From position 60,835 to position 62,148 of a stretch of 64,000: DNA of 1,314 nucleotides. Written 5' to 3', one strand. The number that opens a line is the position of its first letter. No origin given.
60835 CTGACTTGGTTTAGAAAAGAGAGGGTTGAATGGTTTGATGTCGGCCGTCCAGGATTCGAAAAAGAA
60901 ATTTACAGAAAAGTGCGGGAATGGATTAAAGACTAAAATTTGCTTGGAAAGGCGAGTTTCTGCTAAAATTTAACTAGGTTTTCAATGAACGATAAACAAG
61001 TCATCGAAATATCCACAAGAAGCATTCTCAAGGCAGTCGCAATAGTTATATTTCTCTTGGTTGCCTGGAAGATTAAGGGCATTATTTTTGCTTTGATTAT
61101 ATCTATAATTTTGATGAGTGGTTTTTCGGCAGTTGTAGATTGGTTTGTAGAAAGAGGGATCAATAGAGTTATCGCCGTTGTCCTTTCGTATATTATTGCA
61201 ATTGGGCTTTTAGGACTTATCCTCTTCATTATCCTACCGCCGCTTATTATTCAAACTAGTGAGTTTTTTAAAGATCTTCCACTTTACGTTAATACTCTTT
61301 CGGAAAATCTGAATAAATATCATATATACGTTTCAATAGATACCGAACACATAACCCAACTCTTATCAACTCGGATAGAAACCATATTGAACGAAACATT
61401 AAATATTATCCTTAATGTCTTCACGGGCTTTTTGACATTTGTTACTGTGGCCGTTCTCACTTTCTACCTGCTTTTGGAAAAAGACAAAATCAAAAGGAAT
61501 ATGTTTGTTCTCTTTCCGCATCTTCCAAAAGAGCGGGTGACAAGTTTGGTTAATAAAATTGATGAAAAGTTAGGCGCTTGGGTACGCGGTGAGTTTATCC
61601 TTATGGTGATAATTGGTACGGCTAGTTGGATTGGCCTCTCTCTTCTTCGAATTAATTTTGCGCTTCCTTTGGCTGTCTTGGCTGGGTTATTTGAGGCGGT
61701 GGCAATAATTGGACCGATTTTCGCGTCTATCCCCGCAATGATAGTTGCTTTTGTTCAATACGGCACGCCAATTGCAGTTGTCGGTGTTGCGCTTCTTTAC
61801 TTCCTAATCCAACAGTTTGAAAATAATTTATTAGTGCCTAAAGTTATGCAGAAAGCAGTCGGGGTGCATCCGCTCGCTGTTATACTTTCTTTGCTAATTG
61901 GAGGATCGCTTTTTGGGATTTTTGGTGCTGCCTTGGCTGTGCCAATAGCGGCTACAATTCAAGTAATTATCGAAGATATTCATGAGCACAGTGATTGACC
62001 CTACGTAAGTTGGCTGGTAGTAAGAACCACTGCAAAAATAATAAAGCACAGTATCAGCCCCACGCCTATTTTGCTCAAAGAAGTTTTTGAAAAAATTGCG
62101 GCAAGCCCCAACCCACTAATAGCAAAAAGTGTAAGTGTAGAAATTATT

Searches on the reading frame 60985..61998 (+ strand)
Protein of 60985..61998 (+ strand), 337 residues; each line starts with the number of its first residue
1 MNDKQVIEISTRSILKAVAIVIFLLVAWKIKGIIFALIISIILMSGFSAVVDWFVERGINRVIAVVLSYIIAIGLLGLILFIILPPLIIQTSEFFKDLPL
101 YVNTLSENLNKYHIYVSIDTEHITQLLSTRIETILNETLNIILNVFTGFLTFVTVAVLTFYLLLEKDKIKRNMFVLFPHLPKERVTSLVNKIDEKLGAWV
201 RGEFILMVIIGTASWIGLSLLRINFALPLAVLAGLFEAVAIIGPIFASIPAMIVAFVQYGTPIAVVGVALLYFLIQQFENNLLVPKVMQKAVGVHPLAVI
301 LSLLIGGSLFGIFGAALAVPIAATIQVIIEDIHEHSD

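Call 17: find_encoding_contigs(protein=window:60985-61998:+, flank=10000, max_places=3)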
Protein window:60985-61998:+ (337 aa): 4 contigs read that carry it; 2 places shown.
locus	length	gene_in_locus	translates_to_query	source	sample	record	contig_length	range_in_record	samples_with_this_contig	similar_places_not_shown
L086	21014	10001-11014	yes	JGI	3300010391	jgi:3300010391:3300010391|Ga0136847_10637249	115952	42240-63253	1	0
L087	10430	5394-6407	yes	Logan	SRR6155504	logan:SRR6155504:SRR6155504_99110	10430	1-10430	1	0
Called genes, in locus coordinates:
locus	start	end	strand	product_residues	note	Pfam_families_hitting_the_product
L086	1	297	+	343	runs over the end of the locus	PF00154:RecA_N, PF08423:Rad51 (weak), PF06745:ATPase (weak), PF27531:MT3502_N, PF01637:ATPase_2 (faint), PF21096:RecA_C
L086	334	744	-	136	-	-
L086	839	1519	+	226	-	PF27462:RecX_N, PF21982:RecX_HTH1, PF02631:RecX_HTH2, PF21981:RecX_HTH3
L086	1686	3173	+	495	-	PF12072:RNase_Y_N, PF00013:KH_1 (faint), PF01966:HD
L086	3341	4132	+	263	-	PF00149:Metallophos, PF13277:YmdB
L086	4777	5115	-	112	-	-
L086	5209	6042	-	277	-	PF12705:PDDEXK_1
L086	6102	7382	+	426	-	PF03200:Glyco_hydro_63, PF22422:MGH1-like_GH, PF01204:Trehalase (weak)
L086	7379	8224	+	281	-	PF12146:Hydrolase_4, PF00561:Abhydrolase_1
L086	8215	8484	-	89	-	-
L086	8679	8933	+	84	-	-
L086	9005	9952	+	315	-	PF01745:IPT (weak), PF01715:IPPT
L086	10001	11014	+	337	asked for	PF01594:AI-2E_transport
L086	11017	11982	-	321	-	PF01699:Na_Ca_ex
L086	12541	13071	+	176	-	-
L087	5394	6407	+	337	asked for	PF01594:AI-2E_transport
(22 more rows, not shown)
